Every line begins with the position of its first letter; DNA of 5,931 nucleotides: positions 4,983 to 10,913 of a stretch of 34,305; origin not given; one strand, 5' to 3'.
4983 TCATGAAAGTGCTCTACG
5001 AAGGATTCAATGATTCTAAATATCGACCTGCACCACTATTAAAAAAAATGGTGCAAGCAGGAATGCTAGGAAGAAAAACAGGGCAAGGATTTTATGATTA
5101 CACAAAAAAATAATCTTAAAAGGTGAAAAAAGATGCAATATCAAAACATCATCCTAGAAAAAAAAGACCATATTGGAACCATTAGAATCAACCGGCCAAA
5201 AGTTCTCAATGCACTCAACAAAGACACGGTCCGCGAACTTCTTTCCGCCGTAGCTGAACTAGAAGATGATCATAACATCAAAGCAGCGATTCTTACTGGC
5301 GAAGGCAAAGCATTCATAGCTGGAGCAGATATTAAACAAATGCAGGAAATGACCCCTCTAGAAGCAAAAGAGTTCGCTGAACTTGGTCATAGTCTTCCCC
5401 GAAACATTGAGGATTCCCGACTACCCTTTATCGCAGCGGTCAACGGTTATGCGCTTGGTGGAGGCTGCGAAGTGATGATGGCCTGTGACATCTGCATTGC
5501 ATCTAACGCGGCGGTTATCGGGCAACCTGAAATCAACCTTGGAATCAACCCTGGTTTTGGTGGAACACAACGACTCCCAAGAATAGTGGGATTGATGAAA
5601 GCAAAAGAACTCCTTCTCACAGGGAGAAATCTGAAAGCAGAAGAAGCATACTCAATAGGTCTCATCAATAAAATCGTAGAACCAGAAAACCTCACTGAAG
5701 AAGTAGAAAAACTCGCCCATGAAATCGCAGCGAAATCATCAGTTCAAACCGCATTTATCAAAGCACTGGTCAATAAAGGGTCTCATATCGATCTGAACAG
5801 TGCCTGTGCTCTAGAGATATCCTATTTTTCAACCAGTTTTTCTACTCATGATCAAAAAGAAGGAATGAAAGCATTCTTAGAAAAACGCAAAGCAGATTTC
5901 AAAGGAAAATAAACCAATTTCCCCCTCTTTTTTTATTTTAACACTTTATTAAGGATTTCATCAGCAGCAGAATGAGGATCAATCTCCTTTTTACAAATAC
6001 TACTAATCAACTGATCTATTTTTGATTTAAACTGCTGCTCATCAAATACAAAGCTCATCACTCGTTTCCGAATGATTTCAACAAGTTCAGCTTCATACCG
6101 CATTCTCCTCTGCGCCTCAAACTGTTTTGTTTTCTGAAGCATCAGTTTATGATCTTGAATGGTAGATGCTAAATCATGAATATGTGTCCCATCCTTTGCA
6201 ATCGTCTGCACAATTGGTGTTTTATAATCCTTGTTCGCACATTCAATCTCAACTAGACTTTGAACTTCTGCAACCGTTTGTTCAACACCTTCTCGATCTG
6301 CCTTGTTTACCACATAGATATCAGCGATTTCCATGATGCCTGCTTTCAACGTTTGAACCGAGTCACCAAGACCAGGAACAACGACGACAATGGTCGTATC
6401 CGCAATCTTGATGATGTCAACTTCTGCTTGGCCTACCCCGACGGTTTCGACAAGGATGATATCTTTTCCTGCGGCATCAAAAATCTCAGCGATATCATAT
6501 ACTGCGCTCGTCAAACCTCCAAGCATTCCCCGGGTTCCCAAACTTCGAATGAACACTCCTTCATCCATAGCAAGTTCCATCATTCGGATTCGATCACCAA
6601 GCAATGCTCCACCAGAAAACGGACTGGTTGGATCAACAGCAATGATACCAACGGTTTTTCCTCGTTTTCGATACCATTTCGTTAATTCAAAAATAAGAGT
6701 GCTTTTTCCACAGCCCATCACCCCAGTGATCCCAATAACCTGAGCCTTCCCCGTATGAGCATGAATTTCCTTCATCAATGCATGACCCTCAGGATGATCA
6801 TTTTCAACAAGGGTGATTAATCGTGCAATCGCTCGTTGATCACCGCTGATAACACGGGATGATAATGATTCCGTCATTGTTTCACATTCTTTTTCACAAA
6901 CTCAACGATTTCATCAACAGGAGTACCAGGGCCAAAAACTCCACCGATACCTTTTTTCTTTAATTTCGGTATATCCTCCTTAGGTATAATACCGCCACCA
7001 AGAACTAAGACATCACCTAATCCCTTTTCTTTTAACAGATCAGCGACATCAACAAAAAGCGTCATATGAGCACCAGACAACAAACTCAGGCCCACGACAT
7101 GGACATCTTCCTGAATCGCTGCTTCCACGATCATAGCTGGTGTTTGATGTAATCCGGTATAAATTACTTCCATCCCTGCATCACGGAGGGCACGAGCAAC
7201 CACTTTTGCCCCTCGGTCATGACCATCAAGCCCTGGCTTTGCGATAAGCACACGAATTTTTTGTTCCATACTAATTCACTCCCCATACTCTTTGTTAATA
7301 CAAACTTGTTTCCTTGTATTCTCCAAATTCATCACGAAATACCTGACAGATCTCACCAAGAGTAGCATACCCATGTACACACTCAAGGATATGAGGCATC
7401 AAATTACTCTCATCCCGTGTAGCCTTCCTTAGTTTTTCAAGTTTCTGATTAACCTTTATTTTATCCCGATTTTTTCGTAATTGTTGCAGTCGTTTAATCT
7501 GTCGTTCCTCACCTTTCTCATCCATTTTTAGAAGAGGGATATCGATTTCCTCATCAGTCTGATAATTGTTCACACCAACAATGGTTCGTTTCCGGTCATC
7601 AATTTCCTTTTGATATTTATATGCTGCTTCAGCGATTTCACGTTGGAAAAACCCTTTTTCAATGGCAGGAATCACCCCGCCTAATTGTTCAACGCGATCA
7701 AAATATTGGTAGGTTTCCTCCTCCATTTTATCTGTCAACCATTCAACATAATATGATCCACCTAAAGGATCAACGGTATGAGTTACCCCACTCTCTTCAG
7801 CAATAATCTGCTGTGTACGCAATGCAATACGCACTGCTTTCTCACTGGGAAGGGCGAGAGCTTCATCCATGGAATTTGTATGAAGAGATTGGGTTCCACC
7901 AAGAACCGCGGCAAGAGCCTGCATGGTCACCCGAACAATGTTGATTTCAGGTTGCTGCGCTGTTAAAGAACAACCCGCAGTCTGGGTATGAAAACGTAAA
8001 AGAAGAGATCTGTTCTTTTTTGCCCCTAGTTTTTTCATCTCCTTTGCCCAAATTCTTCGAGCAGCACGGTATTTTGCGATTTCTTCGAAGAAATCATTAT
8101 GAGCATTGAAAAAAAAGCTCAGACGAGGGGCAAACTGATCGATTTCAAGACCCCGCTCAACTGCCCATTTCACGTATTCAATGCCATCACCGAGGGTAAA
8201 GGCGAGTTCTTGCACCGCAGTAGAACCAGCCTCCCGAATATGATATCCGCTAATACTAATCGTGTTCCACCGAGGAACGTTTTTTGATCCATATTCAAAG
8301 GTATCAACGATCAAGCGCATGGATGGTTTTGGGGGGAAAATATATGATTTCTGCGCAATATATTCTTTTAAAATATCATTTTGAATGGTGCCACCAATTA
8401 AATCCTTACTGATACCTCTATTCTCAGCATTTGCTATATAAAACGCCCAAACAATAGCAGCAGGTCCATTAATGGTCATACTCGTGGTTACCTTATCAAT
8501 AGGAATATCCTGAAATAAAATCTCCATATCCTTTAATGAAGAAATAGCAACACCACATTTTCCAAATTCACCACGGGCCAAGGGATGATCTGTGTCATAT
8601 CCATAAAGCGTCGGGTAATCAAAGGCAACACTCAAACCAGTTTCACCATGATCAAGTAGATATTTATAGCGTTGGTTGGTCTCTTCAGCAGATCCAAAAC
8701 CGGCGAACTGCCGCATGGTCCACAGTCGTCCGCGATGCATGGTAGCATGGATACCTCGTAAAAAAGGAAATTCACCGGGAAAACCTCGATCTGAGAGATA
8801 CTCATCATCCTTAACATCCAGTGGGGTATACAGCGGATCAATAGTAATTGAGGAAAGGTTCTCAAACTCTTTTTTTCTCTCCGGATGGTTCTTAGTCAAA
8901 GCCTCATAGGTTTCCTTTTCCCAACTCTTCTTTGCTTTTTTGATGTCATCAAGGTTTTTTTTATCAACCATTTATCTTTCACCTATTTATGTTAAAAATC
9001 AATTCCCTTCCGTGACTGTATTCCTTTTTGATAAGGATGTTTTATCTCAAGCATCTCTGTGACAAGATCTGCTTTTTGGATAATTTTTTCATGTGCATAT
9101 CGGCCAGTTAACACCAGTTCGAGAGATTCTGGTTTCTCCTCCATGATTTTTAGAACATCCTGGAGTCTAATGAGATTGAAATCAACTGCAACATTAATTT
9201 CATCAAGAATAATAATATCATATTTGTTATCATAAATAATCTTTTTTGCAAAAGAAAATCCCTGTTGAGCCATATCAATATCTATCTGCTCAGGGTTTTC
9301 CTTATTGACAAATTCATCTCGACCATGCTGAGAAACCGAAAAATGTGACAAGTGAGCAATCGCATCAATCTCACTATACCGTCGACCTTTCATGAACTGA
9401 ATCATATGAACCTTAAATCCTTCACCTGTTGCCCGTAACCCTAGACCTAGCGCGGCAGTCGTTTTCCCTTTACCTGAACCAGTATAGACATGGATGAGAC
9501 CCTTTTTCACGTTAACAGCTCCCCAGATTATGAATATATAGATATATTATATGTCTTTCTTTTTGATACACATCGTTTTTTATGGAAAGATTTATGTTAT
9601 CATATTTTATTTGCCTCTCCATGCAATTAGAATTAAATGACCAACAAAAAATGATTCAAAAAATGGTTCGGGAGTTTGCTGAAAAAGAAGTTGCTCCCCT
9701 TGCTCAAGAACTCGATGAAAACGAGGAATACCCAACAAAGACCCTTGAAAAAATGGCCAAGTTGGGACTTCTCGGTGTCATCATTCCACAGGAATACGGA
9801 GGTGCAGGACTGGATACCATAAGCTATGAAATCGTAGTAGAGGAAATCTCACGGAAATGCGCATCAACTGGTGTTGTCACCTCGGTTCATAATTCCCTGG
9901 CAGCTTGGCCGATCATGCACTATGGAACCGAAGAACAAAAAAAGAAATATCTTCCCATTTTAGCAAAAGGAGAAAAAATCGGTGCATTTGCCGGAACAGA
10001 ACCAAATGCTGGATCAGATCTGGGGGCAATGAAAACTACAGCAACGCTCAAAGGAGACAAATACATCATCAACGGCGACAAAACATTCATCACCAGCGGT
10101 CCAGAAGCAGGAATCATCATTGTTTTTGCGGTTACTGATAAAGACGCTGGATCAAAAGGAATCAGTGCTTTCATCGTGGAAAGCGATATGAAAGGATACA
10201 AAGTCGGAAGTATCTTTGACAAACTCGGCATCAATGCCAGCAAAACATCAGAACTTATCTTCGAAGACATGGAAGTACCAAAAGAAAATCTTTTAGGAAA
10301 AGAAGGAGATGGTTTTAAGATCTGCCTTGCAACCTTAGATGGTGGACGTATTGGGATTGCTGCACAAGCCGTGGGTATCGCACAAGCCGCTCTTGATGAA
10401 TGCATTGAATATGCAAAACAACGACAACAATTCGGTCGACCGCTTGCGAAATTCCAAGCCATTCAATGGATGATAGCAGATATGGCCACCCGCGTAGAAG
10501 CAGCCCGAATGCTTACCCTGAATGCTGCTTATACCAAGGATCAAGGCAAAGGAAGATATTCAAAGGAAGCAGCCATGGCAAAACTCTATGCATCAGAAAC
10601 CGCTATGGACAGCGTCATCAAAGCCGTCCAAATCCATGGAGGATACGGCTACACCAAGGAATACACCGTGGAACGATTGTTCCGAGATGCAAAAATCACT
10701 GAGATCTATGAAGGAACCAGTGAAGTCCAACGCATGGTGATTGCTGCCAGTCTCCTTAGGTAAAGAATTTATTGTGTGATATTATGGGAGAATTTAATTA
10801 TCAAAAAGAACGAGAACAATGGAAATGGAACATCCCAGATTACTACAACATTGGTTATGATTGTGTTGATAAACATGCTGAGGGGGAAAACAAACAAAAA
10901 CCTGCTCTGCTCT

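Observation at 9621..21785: ETF operon abutting a complete hdrCBA-mvhDGA locus inside a beta-oxidation island: candidate soluble acyl-CoA-to-H2 electron-confurcating module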

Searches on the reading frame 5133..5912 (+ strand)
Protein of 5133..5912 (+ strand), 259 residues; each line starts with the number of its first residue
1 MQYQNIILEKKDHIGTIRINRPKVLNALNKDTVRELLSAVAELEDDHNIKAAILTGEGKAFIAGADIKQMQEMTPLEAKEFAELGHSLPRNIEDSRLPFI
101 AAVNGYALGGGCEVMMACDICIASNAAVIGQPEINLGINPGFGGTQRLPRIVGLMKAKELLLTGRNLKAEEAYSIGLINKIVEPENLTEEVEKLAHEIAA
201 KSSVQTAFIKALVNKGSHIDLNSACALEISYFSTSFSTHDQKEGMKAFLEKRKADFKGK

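Call 5: search_protein_families(library=pfam, proteins=[window:5133-5912:+])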
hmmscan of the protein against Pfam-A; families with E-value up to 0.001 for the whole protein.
window:5133-5912:+ (259 aa): 2 families
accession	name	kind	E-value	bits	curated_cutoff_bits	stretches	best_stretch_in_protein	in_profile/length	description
PF00378.25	ECH_1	-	5.3e-72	242.6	27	1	10-258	2-250/251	Enoyl-CoA hydratase/isomerase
PF16113.10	ECH_2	-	5.1e-39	135.1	27.2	1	14-249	1-239/335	Enoyl-CoA hydratase/isomerase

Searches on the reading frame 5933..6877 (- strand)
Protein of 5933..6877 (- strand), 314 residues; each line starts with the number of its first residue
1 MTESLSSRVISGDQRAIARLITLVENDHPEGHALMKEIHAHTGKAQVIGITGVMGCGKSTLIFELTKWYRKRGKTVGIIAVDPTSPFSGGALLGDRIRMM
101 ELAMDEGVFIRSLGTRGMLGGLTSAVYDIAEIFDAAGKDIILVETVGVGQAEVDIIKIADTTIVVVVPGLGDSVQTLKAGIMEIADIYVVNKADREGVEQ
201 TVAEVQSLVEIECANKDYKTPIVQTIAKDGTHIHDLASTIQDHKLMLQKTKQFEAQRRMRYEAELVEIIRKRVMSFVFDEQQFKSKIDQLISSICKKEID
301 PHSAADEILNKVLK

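Call 5: search_protein_families(library=pfam, proteins=[window:5933-6877:-])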
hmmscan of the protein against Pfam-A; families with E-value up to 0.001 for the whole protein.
window:5933-6877:- (314 aa): 5 families
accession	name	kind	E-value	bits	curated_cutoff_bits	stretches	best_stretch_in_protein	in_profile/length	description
PF03308.22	MeaB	-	5.3e-88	295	23.1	1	17-279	1-270/273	Methylmalonyl Co-A mutase-associated GTPase MeaB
PF02492.25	cobW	-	1.3e-05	25.3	20.7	1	47-208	2-168/180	CobW/HypB/UreG, nucleotide-binding domain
PF00448.28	SRP54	-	0.00016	21.9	22.7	0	47-155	3-101/196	SRP54-type protein, GTPase domain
PF03029.23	ATP_bind_1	-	0.00017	21.9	27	0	50-85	1-36/240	Conserved hypothetical ATP binding protein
PF13173.12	AAA_14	-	0.00083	19.8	27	0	46-70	3-27/129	AAA domain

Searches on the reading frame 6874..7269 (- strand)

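Call 5: search_protein_families(library=pfam, proteins=[window:6874-7269:-])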
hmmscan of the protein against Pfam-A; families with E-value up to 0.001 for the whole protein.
window:6874-7269:- (131 aa): 1 family
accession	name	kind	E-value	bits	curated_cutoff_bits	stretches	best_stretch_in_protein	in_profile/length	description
PF02310.24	B12-binding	-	1.9e-25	89.5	32.1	1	6-118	2-116/121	B12 binding domain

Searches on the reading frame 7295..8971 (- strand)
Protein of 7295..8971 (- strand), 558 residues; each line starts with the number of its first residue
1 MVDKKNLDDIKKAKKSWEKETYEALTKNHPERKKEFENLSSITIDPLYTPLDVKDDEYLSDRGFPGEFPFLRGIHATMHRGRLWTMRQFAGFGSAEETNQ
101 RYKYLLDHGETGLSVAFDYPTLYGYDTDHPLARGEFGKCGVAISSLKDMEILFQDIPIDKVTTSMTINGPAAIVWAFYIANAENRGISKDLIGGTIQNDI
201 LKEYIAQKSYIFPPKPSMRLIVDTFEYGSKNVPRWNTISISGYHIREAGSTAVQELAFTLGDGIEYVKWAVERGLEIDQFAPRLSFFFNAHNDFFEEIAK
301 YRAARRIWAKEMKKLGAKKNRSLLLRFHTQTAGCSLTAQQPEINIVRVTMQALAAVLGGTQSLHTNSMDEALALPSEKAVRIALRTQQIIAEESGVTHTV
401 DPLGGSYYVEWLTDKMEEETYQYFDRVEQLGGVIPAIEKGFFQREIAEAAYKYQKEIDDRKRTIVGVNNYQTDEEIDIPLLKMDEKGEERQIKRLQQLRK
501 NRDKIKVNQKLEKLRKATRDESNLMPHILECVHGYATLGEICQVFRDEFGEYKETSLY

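Call 5: search_protein_families(library=pfam, proteins=[window:7295-8971:-])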
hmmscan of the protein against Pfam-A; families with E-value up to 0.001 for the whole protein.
window:7295-8971:- (558 aa): 1 family
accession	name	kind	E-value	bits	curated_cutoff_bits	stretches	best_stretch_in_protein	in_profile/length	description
PF01642.28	MM_CoA_mutase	-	3.3e-228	758.8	22.1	1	40-550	4-512/512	Methylmalonyl-CoA mutase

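Call 45: search_protein_families(library=ncbifam, proteins=[window:7295-8971:-], max_evalue=1e-10)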
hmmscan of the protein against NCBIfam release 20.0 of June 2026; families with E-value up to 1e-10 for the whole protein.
window:7295-8971:- (558 aa): 4 families
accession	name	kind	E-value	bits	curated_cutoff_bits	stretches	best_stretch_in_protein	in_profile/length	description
TIGR00641.1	acid_CoA_mut_N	subfamily_domain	2.1e-239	795.2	303.8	1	36-555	1-525/528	methylmalonyl-CoA mutase N-terminal domain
NF006944.0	PRK09426.1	equivalog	6.2e-200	665.7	876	1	6-554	5-553/721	methylmalonyl-CoA mutase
NF045497.1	IsobCoAmut_IcmF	equivalog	9.1e-109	364.8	1500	1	4-553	491-1073/1076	fused isobutyryl-CoA mutase/GTPase IcmF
TIGR00642.1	mmCoA_mut_beta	equivalog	7.2e-62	209.5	617.25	1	213-475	192-455/620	methylmalonyl-CoA mutase small subunit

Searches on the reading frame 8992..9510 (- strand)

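Call 5: search_protein_families(library=pfam, proteins=[window:8992-9510:-])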
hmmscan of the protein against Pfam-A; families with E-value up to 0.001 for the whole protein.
window:8992-9510:- (172 aa): 1 family
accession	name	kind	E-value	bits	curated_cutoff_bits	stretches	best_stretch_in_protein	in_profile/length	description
PF02572.21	CobA_CobO_BtuR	-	4.2e-65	219.6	25.7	1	2-172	1-172/172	ATP:corrinoid adenosyltransferase BtuR/CobO/CobP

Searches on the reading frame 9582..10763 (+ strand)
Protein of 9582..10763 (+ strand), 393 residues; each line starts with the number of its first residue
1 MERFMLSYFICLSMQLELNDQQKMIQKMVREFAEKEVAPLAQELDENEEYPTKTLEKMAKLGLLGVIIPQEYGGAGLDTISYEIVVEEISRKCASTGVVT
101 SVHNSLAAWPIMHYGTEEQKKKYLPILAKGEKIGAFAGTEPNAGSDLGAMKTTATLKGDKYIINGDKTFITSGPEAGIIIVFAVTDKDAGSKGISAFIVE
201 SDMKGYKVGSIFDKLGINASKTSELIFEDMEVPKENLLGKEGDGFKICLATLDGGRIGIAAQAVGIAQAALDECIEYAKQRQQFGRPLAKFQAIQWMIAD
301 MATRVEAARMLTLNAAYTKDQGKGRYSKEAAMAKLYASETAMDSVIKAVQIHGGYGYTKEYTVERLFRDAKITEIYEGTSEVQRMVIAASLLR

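Call 3: search_protein_families(library=pfam, proteins=[window:9582-10763:+])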
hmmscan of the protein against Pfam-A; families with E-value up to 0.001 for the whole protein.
window:9582-10763:+ (393 aa): 5 families
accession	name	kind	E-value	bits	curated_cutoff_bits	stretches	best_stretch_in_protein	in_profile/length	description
PF00441.29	Acyl-CoA_dh_1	-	1.9e-56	190.8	22.4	1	242-392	1-150/150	Acyl-CoA dehydrogenase, C-terminal domain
PF02771.21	Acyl-CoA_dh_N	-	4.2e-44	150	22.9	1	20-131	2-113/113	Acyl-CoA dehydrogenase, N-terminal domain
PF08028.16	Acyl-CoA_dh_2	-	9.8e-30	104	22.7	1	257-380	1-133/134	Acyl-CoA dehydrogenase, C-terminal domain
PF02770.24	Acyl-CoA_dh_M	-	6.3e-27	94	33.3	1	135-230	1-97/97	Acyl-CoA dehydrogenase, middle domain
PF22924.1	ACOX_C_alpha1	-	1.8e-05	25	27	1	274-388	48-165/169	Acyl-CoA oxidase, C-alpha1 domain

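Call 45: search_protein_families(library=ncbifam, proteins=[window:9582-10763:+], max_evalue=1e-10)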
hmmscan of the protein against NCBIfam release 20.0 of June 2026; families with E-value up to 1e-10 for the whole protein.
window:9582-10763:+ (393 aa): 23 families
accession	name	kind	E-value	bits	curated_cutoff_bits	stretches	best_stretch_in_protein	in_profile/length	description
NF042972.1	AcrlCoAredClosAcrC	equivalog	1.6e-160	533.9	640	1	14-392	1-377/378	acryloyl-CoA reductase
NF045552.1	GlutCoADH_Des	equivalog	8.8e-114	380.7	470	1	14-389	1-377/387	glutaryl-CoA dehydrogenase Acd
NF043006.1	CyhCrbnylCoADH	equivalog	1.3e-105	353.6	650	1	19-390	5-374/380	cyclohexane-1-carbonyl-CoA dehydrogenase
NF058590.1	AcCoDHFadEBacil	equivalog_domain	6.8e-105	351.8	600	1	17-393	20-412/586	acyl-CoA dehydrogenase FadE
NF042439.1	SulpropCoADesulf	equivalog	3.9e-96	322.1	600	1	27-392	2-371/379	3-sulfinopropanoyl-CoA desulfinase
NF045652.1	ProlPCPDhRedW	equivalog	2.6e-88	296.4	650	1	22-391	4-373/376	L-prolyl-[peptidyl-carrier protein] dehydrogenase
NF053553.1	prodigi_MBC_PigA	equivalog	2.5e-85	286.9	500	1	14-391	1-379/381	prodigiosin MBC biosynthesis dehydrogenase PigA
NF008997.0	PRK12341.1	equivalog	1.1e-76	258.4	537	1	14-386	1-371/382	acyl-CoA dehydrogenase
NF002885.1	PRK03354.1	equivalog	3.4e-70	237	540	1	14-388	1-370/378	crotonobetainyl-CoA dehydrogenase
TIGR03207.1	cyc_hxne_CoA_dh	equivalog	1.4e-69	234.6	575.35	1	18-389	1-369/372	cyclohexanecarboxyl-CoA dehydrogenase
NF052270.1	Staph_DH_FadE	equivalog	1.1e-58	198.8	600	1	16-391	19-393/400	acyl-CoA dehydrogenase FadE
NF007000.1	PRK09463.1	subfamily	1.7e-46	158.9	600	1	44-373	62-416/726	acyl-CoA dehydrogenase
NF009586.0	PRK13026.1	subfamily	4e-43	147.8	608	1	37-357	90-433/777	acyl-CoA dehydrogenase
TIGR03203.1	pimD_small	equivalog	4.7e-41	141.1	652.7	1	49-383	37-368/378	pimeloyl-CoA dehydrogenase small subunit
NF049984.1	Rv1679_FadE16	equivalog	1.1e-40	140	600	1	40-382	15-356/371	Rv1679 family acyl-CoA dehydrogenase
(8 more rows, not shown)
